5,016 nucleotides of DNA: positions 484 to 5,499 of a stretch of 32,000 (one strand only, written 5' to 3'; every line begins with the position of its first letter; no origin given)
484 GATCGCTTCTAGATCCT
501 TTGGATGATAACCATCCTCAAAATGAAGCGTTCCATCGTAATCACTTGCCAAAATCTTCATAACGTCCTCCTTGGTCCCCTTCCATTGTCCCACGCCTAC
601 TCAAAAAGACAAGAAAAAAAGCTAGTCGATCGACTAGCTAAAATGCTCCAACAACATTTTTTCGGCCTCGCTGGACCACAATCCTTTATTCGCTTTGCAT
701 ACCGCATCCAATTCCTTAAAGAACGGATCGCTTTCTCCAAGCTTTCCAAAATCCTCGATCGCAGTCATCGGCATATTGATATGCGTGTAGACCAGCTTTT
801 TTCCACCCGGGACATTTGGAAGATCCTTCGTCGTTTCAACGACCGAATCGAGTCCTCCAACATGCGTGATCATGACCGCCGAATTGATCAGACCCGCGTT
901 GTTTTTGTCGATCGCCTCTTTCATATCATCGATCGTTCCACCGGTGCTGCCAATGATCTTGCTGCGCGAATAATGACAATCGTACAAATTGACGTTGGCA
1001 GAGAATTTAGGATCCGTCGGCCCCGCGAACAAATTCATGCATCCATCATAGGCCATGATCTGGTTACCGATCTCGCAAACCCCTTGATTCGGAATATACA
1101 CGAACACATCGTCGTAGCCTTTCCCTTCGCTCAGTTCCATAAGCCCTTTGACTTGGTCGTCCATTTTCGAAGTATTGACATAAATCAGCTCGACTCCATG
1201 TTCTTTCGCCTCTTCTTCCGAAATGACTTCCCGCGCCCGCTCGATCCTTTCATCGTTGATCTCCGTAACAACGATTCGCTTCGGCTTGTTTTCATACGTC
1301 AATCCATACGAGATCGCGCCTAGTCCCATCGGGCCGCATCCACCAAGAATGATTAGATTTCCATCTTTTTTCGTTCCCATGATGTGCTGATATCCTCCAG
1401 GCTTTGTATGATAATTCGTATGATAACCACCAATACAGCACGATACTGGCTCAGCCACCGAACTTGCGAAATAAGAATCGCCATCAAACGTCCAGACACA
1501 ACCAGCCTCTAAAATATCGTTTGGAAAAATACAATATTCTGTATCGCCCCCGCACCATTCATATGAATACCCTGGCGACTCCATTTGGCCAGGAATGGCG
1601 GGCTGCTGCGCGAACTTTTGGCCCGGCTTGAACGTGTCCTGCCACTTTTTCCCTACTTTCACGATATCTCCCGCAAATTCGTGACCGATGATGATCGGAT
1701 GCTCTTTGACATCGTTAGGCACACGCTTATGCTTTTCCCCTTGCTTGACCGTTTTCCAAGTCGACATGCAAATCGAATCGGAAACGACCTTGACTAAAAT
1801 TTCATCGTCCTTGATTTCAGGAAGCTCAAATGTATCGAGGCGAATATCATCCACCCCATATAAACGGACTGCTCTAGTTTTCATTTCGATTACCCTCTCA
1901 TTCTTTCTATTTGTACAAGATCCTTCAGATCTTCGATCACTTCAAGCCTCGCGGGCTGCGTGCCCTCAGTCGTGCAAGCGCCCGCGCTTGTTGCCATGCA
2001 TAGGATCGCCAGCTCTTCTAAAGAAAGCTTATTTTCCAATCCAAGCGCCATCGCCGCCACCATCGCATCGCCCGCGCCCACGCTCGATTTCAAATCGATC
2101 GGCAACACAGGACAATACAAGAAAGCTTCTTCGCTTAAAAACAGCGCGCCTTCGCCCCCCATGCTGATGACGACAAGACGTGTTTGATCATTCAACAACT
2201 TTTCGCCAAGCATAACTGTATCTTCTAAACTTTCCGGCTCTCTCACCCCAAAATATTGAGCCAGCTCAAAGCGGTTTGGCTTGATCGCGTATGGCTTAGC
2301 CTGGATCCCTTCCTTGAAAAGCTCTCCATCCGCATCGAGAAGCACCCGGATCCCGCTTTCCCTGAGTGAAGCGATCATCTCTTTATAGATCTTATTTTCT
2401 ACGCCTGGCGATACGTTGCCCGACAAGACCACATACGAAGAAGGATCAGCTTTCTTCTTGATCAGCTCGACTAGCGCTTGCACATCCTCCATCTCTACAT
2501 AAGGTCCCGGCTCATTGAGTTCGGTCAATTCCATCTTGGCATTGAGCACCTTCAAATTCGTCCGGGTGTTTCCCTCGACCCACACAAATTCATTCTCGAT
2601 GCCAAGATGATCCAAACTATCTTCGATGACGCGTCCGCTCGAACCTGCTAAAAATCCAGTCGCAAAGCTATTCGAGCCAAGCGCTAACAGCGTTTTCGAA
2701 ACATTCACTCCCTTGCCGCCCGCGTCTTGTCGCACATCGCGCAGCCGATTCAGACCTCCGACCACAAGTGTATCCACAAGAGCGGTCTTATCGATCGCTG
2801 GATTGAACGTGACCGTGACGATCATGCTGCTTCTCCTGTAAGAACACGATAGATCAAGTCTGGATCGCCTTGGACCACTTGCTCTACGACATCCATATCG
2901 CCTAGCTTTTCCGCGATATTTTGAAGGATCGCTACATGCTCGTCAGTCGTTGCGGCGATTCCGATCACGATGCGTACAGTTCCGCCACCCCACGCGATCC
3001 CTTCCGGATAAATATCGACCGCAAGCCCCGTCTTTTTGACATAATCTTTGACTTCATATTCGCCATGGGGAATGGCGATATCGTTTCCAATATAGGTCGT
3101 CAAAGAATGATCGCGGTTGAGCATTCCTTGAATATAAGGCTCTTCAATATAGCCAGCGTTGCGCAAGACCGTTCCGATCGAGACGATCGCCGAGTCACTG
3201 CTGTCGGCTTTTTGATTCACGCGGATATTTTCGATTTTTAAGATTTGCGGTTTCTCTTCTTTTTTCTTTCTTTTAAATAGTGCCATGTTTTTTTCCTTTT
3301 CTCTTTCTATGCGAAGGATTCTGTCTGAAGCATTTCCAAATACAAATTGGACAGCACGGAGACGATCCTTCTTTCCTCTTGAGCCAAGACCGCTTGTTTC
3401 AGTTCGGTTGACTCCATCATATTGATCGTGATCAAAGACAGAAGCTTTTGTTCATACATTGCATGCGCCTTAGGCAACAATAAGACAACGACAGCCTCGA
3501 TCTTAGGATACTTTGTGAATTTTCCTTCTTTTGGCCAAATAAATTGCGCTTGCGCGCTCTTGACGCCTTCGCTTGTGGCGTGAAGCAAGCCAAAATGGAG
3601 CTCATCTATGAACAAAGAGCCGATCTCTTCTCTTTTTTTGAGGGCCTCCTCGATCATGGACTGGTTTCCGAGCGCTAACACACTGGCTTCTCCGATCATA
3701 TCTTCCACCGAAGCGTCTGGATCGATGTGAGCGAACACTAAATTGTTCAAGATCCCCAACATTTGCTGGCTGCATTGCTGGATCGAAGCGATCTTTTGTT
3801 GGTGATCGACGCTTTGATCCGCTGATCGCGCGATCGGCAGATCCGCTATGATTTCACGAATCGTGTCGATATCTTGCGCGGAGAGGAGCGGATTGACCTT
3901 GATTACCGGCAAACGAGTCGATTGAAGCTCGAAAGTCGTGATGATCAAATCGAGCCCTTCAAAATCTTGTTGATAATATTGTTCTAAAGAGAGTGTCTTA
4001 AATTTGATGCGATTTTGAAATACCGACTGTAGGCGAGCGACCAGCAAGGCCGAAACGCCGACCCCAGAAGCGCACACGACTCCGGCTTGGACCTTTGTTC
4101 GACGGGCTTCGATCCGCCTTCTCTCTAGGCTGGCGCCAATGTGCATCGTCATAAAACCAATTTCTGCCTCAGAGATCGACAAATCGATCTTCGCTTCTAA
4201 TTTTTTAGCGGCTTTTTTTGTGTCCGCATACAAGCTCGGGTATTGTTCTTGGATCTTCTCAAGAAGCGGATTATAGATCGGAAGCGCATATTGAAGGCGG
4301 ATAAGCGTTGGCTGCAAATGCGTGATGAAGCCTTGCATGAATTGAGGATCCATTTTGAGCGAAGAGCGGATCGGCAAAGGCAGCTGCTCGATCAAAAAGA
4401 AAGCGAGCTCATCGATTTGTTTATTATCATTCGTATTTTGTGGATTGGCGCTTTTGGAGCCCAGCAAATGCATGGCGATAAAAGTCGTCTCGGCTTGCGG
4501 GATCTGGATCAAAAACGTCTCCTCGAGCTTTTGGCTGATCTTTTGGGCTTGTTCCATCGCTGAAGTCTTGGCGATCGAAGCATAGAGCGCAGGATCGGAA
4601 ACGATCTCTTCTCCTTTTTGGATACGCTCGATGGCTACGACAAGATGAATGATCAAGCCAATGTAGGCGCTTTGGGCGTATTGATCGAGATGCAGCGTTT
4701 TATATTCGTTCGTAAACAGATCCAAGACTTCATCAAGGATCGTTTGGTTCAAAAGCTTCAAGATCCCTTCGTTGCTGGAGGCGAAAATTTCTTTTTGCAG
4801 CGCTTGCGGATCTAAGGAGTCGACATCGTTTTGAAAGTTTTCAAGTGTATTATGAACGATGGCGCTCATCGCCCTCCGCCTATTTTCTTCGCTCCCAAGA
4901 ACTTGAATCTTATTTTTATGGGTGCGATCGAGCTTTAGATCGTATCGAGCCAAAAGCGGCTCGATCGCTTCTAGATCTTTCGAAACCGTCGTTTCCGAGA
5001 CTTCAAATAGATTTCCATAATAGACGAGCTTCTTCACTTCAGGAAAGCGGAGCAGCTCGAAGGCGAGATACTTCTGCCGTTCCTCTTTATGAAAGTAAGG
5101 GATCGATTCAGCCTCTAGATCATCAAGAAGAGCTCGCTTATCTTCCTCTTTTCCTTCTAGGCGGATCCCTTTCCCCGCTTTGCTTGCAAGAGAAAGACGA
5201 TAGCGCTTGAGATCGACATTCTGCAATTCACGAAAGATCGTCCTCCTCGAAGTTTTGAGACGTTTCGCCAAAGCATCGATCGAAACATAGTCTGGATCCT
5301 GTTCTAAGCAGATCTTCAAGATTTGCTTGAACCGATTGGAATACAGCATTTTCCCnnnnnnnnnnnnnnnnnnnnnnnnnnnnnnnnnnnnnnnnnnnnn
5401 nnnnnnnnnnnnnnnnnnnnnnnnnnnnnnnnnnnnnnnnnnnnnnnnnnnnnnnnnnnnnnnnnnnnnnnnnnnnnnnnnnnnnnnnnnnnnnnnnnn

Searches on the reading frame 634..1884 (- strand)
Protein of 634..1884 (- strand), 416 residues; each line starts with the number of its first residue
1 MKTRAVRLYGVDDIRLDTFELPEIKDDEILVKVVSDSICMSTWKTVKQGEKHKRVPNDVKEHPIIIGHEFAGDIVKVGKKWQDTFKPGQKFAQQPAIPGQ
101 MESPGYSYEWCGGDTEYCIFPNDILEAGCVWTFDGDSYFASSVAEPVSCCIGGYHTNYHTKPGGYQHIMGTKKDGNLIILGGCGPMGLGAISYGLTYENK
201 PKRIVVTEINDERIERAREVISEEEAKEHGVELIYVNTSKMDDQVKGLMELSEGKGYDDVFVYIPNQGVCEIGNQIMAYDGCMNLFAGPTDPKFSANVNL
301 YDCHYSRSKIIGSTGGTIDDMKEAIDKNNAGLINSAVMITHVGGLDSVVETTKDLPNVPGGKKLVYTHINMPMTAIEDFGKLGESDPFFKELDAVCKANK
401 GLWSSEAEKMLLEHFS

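Call 5: search_protein_families(library=ncbifam, proteins=[window:634-1884:-])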
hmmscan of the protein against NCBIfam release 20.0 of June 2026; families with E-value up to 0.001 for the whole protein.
window:634-1884:- (416 aa): 12 families
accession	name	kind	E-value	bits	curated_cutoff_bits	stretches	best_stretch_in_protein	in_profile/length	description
NF041097.1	keto_inos_dh_IolM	equivalog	3.6e-21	75.3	450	2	7-92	33-118/389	scyllo-inosose 3-dehydrogenase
NF003808.0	PRK05396.1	equivalog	7.7e-12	44.7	380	1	14-90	13-84/341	L-threonine 3-dehydrogenase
TIGR00692.1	tdh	equivalog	2.3e-11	43.3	458.35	1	14-89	11-81/340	L-threonine 3-dehydrogenase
TIGR03989.1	Rxyl_3153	subfamily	3.1e-08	33.3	440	1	4-88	3-80/370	NDMA-dependent alcohol dehydrogenase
NF010344.0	PRK13771.1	subfamily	1.4e-07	30.8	349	1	13-92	12-83/334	putative alcohol dehydrogenase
TIGR01202.1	bchC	equivalog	1.6e-06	27.4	291.25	1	2-89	1-83/308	chlorophyll synthesis pathway protein BchC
NF007375.0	PRK09880.1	equivalog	1.6e-06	27.2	469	1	23-99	24-93/344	L-idonate 5-dehydrogenase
NF007642.0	PRK10309.1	equivalog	3e-06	26.7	550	1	13-98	11-88/347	galactitol-1-phosphate 5-dehydrogenase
NF006940.0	PRK09422.1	equivalog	1.2e-05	24.4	344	0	172-351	159-321/338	alcohol dehydrogenase AdhP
NF007489.0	PRK10083.1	equivalog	1.8e-05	23.9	376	0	15-97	13-87/339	Zn-dependent oxidoreductase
TIGR03451.1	mycoS_dep_FDH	equivalog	8e-05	21.6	512.9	0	14-83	14-75/358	S-(hydroxymethyl)mycothiol dehydrogenase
NF041172.1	AcrlCoa_red_Thmprot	equivalog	0.00087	18.3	500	0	14-91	13-82/334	acryloyl-CoA reductase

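Call 63: search_protein_families(library=pfam, proteins=[window:634-1884:-], max_evalue=0.00001)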
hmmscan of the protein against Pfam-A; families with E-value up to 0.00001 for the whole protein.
window:634-1884:- (416 aa): 2 families
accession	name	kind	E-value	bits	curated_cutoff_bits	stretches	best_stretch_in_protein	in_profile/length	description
PF08240.17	ADH_N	-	7.6e-11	42.6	23.5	1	26-123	2-97/104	Alcohol dehydrogenase GroES-like domain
PF00107.32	ADH_zinc_N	-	1.1e-10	42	31.8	1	187-326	3-125/129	Zinc-binding dehydrogenase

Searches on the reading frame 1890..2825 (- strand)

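Call 5: search_protein_families(library=ncbifam, proteins=[window:1890-2825:-])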
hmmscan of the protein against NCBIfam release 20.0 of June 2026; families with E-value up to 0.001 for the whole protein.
window:1890-2825:- (311 aa): 18 families
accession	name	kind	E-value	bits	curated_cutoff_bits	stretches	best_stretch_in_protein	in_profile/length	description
TIGR03168.1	1-PFK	subfamily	7.7e-92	307.5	216.4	1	2-307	1-305/305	hexose kinase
TIGR03828.1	pfkB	equivalog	8.1e-90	300.9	292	1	2-307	1-305/305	1-phosphofructokinase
NF041320.1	pfkB_Halo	equivalog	5.9e-58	196.7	400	1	1-308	1-301/302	1-phosphofructokinase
NF007068.0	PRK09513.1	equivalog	1.3e-49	169.1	432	1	2-284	5-286/312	1-phosphofructokinase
NF010033.0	PRK13508.1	equivalog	6.5e-48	163.6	469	1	1-273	1-273/309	tagatose-6-phosphate kinase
TIGR01231.1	lacC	equivalog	3.1e-45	154.8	409.55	1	1-275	1-276/310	tagatose-6-phosphate kinase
NF007632.0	PRK10294.1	equivalog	2.9e-34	118.7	353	1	2-296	4-299/310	6-phosphofructokinase II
TIGR02198.1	rfaE_dom_I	equivalog_domain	1.6e-21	76.8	345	1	32-295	44-308/315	D-glycero-beta-D-manno-heptose-7-phosphate kinase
TIGR02152.1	D_ribokin_bact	equivalog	2.2e-13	50.2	299.65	1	30-292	29-289/298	ribokinase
NF008454.0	PRK11316.1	equivalog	1.8e-12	46.7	521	1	30-284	45-295/475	bifunctional D-glycero-beta-D-manno-heptose-7-phosphate kinase/D-glycero-beta-D-manno-heptose 1-phosphate adenylyltransferase HldE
TIGR04382.1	myo_inos_iolC_N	equivalog_domain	5e-10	39.1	300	1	206-286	211-290/309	5-dehydro-2-deoxygluconokinase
NF053626.1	RibKinHalex1628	equivalog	1.2e-07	31.6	330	1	212-290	199-277/293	ATP-dependent ribose-1-phosphate kinase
NF006957.1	PRK09434.1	equivalog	2.7e-05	23.8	450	1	214-284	211-285/302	fructokinase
NF008353.0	PRK11142.1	equivalog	3e-05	23.7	341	1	180-292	181-292/307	ribokinase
NF041164.1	NucKinThplmales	equivalog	3.7e-05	23.1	450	1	191-275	178-263/295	nucleoside kinase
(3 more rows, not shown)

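Call 63: search_protein_families(library=pfam, proteins=[window:1890-2825:-], max_evalue=0.00001)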
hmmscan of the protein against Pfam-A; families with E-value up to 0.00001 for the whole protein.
window:1890-2825:- (311 aa): 1 family
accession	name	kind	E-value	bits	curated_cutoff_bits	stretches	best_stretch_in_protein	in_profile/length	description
PF00294.29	PfkB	-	1.3e-42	146.7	25.8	1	18-291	19-297/302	pfkB family carbohydrate kinase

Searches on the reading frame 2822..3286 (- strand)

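Call 5: search_protein_families(library=ncbifam, proteins=[window:2822-3286:-])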
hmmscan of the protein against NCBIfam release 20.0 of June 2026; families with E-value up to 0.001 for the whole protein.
window:2822-3286:- (154 aa): 9 families
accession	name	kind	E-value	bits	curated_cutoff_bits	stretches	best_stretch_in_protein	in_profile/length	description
NF008319.0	PRK11109.1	equivalog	1.2e-36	126.9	302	1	16-152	4-142/376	fused PTS fructose transporter subunit IIA/HPr protein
NF010351.0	PRK13779.1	equivalog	5.7e-32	111.2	766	1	17-152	5-142/503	bifunctional PTS system fructose-specific transporter subunit IIA/HPr protein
NF011663.0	PRK15083.1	subfamily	4e-30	104.5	589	1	9-151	490-636/639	PTS mannitol transporter subunit IICBA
TIGR00848.1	fruA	subfamily_domain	1.3e-13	51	103.5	1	16-136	2-128/129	fructose PTS transporter subunit IIA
NF007389.0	PRK09913.1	equivalog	1.3e-08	34.9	151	1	16-149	4-142/148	PTS fructose transporter subunit IIA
NF007293.0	PRK09765.1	equivalog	2.3e-08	33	763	1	17-141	9-140/639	PTS 2-O-a-mannosyl-D-glycerate transporter subunit IIABC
NF007358.0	PRK09854.1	equivalog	2.2e-07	31.1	192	1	21-139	12-133/147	PTS mannitol transporter subunit IIA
TIGR01419.1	nitro_reg_IIA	equivalog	5.5e-07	29.5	138.7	1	14-149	4-143/145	PTS IIA-like nitrogen regulatory protein PtsN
NF008145.0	PRK10896.1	equivalog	1.4e-05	24.9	221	1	16-151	14-155/161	PTS IIA-like nitrogen regulatory protein PtsN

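Call 63: search_protein_families(library=pfam, proteins=[window:2822-3286:-], max_evalue=0.00001)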
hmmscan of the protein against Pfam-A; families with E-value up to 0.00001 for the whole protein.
window:2822-3286:- (154 aa): 1 family
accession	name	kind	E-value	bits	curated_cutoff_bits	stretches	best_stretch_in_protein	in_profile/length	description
PF00359.27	PTS_EIIA_2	-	2.2e-28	99.5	27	1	15-149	2-141/144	Phosphoenolpyruvate-dependent sugar phosphotransferase system, EIIA 2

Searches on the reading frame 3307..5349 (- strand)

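Call 4: search_protein_families(library=pfam, proteins=[window:3307-5349:-])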
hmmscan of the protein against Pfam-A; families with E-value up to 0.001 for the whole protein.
window:3307-5349:- (680 aa): 4 families
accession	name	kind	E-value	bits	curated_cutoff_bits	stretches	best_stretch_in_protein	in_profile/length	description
PF00874.25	PRD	-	2.1e-35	121.3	23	2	331-406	13-89/90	PRD domain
PF05043.19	Mga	-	3.2e-11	44.1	21.1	1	89-159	14-81/87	Mga helix-turn-helix domain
PF08279.18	HTH_11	-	1.1e-09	38.4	25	1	8-63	3-55/55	HTH domain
PF08220.18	HTH_DeoR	-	0.00021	21.4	21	0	6-45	1-38/57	DeoR-like helix-turn-helix domain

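Call 5: search_protein_families(library=ncbifam, proteins=[window:3307-5349:-])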
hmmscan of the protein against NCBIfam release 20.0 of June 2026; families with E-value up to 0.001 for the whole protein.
window:3307-5349:- (680 aa): 7 families
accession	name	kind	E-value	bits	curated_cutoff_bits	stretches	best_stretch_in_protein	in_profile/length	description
NF047357.1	antiterm_GlcT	equivalog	2.9e-22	79.3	320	1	221-404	86-269/272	glucose PTS transporter transcription antiterminator GlcT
NF046042.1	LicT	equivalog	2.3e-14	53.3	300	1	222-404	87-270/273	BglG family transcription antiterminator LicT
NF008597.0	PRK11564.1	equivalog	1.3e-11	43.9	304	1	111-501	36-423/426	stationary phase inducible protein CsiE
NF007295.0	PRK09772.1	equivalog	4.3e-09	36.1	322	0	341-406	98-163/278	transcriptional antiterminator BglG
NF053735.1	glob_reg_MafR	equivalog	1.7e-06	27.2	450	0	20-158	22-151/472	global transcriptional activator MafR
NF047795.1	TransRegDagR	equivalog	4.4e-06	24.9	1400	1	210-309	478-577/938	transcriptional regulator DagR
NF041678.1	trans_antitermLacT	equivalog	9.9e-06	25.2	500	1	205-406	75-276/286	transcription antiterminator LacT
